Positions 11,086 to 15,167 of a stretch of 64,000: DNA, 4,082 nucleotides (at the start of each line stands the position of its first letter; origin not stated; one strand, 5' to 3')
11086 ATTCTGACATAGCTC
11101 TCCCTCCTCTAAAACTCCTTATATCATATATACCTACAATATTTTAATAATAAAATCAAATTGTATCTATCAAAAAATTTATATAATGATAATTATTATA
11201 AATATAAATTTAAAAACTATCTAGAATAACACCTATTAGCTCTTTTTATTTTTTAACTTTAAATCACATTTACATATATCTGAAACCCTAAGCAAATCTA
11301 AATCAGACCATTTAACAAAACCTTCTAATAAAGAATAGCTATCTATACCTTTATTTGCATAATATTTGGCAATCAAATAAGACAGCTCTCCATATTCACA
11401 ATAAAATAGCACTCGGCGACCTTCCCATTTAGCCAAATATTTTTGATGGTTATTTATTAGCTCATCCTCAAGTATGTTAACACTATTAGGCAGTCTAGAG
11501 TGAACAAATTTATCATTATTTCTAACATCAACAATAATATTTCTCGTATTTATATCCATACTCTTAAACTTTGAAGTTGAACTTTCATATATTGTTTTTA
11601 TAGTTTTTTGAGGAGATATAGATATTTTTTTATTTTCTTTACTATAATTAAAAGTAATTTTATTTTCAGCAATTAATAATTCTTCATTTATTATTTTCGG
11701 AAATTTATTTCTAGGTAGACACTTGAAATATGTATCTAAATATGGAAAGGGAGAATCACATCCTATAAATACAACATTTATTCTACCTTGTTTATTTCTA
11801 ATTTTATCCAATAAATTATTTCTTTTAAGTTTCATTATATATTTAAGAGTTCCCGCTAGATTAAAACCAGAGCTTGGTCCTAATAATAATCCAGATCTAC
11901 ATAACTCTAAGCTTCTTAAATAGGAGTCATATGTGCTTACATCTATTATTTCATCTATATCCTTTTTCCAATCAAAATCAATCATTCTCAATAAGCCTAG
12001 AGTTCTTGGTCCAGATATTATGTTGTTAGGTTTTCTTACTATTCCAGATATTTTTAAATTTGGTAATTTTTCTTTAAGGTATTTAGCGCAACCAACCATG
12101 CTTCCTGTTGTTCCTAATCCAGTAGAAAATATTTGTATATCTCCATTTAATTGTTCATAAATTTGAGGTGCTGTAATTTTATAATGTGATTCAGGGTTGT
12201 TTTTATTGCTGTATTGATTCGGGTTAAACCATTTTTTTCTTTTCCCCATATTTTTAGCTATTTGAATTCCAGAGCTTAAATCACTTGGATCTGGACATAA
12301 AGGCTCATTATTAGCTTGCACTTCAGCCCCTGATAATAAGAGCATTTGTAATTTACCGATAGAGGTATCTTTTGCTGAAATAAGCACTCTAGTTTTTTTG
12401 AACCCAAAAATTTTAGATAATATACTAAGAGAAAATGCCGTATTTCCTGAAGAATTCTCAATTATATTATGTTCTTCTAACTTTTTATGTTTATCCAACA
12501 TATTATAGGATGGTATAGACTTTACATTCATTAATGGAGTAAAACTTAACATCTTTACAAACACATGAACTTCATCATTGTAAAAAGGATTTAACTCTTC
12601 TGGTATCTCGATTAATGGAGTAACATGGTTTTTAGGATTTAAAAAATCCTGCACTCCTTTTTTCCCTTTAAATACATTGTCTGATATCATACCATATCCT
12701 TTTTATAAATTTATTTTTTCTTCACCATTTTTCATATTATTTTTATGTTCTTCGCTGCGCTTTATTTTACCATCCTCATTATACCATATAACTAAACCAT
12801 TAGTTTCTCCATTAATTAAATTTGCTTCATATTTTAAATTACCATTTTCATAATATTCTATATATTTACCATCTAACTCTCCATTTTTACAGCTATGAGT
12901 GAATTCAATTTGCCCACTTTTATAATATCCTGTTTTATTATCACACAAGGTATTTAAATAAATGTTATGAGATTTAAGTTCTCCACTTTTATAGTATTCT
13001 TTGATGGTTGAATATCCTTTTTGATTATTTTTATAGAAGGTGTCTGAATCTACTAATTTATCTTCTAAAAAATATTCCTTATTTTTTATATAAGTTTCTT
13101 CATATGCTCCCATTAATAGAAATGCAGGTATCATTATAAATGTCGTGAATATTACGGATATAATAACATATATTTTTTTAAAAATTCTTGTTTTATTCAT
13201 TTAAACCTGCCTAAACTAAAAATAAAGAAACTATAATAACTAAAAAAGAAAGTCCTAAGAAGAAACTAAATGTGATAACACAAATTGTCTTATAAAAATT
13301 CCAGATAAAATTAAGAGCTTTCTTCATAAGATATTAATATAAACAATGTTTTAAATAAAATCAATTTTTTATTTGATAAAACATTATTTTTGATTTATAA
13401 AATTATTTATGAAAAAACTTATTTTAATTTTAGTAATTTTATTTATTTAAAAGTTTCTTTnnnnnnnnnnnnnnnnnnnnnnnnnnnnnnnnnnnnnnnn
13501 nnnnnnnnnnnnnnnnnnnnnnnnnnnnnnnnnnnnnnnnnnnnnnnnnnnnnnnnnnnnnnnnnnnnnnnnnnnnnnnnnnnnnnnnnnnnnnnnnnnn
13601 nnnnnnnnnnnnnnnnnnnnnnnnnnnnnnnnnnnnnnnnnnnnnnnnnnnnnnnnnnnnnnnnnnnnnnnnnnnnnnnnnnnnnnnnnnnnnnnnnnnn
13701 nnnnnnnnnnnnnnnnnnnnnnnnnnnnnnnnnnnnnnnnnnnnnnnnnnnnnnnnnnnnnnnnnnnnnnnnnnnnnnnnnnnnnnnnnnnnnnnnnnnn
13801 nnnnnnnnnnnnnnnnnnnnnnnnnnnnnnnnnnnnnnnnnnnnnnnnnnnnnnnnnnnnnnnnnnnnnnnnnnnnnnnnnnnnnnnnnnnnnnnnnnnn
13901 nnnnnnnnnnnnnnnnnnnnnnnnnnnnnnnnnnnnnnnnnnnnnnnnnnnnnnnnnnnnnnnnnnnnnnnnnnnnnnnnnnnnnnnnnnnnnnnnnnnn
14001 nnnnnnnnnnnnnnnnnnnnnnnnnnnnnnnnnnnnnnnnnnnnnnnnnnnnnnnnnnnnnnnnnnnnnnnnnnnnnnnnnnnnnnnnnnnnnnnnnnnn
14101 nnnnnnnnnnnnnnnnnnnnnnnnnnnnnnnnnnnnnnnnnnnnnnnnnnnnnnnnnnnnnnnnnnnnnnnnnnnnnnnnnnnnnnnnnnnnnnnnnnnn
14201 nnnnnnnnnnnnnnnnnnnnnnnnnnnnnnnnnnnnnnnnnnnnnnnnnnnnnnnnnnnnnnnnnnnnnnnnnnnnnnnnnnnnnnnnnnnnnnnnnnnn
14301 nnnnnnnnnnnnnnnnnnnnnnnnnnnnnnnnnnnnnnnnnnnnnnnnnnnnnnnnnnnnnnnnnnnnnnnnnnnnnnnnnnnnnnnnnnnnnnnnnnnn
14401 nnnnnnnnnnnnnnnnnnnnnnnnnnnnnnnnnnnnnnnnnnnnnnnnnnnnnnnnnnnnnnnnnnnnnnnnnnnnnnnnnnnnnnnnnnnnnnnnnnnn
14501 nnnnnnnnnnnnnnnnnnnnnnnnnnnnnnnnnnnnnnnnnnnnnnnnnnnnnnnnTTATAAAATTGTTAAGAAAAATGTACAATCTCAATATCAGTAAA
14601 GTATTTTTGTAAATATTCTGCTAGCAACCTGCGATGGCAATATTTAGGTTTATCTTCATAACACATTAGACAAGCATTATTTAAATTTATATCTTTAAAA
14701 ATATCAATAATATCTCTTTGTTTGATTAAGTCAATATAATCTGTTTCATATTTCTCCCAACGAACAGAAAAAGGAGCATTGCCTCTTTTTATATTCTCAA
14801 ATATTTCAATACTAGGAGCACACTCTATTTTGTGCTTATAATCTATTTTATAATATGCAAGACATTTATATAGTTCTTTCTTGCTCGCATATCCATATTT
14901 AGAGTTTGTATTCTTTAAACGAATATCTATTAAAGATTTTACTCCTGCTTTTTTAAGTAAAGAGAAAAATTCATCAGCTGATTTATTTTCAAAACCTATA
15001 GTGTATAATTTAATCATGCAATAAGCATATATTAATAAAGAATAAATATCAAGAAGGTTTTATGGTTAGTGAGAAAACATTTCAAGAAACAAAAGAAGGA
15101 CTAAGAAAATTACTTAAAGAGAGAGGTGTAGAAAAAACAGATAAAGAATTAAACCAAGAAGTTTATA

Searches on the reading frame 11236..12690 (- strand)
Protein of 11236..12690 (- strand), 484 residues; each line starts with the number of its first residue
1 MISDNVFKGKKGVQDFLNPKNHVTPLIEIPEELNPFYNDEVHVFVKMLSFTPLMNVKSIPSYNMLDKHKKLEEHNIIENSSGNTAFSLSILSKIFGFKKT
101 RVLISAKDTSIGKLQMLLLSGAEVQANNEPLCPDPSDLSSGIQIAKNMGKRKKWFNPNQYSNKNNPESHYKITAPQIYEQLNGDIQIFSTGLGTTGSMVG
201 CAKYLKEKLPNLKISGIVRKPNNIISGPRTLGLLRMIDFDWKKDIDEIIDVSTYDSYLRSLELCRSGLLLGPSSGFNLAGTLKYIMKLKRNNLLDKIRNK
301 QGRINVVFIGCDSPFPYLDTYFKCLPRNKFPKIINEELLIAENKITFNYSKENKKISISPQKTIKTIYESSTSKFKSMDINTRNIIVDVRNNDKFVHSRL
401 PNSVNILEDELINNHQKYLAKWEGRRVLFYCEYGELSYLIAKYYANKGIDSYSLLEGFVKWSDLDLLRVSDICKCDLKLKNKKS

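Call 7: search_protein_families(library=ncbifam, proteins=[window:11236-12690:-], max_evalue=0.001)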
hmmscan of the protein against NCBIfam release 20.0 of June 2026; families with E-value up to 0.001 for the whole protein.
window:11236-12690:- (484 aa): 12 families
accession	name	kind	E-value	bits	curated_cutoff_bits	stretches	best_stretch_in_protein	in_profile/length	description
TIGR01136.1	cysKM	subfamily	2.6e-33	115.7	344.15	1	24-290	8-277/299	cysteine synthase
TIGR03945.1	PLP_SbnA_fam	equivalog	1.5e-30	106.3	349.95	1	34-322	14-299/304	2,3-diaminopropionate biosynthesis protein SbnA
NF008735.0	PRK11761.1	equivalog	8.1e-30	104.1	413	1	24-288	13-272/296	cysteine synthase CysM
TIGR01139.1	cysK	equivalog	1.5e-28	99.9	350.95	1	33-294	13-281/298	cysteine synthase A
TIGR01138.1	cysM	equivalog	1.2e-26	94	394.2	1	24-290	9-270/290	cysteine synthase B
NF007989.0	PRK10717.1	equivalog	1.4e-25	90.1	387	1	73-290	65-297/334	cysteine synthase A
TIGR01137.1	cysta_beta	equivalog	1.4e-25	89.9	510.25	1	74-291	63-291/457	cystathionine beta-synthase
NF053679.1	CysteaSynCapA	equivalog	2.1e-25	89.2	600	1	68-217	61-208/329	cysteate synthase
NF005147.0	PRK06608.1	equivalog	3.1e-05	22.9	380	1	22-126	23-124/339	serine/threonine dehydratase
NF006205.0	PRK08329.1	equivalog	0.00019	20.5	358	1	31-207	62-227/347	threonine synthase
TIGR04271.1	ThiI_C_thiazole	equivalog_domain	0.00066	19.7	70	0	377-450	20-94/101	thiazole biosynthesis protein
NF005646.0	PRK07411.1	equivalog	0.00074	18.7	633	0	362-463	276-381/390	molybdopterin-synthase adenylyltransferase MoeB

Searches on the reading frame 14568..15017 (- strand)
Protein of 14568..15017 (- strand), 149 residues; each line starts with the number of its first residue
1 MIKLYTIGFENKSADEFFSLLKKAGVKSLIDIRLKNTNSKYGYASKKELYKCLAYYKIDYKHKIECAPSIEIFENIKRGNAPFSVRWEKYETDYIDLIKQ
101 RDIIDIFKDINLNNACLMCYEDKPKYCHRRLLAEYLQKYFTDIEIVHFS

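Call 7: search_protein_families(library=ncbifam, proteins=[window:14568-15017:-], max_evalue=0.001)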
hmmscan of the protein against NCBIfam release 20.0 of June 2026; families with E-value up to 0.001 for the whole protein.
window:14568-15017:- (149 aa): 0 families

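Call 40: search_protein_families(library=pfam, proteins=[window:14568-15017:-], max_evalue=0.001)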
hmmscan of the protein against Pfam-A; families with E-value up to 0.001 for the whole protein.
window:14568-15017:- (149 aa): 2 families
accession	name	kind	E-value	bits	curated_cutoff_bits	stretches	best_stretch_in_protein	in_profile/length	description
PF04343.18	DUF488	-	8.6e-19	68.8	22.2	1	14-136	2-121/121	Domain of unknown function DUF488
PF22751.1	DUF488-N3a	-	7.7e-07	29.9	27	1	65-138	41-116/118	Active DUF488-N3 subclade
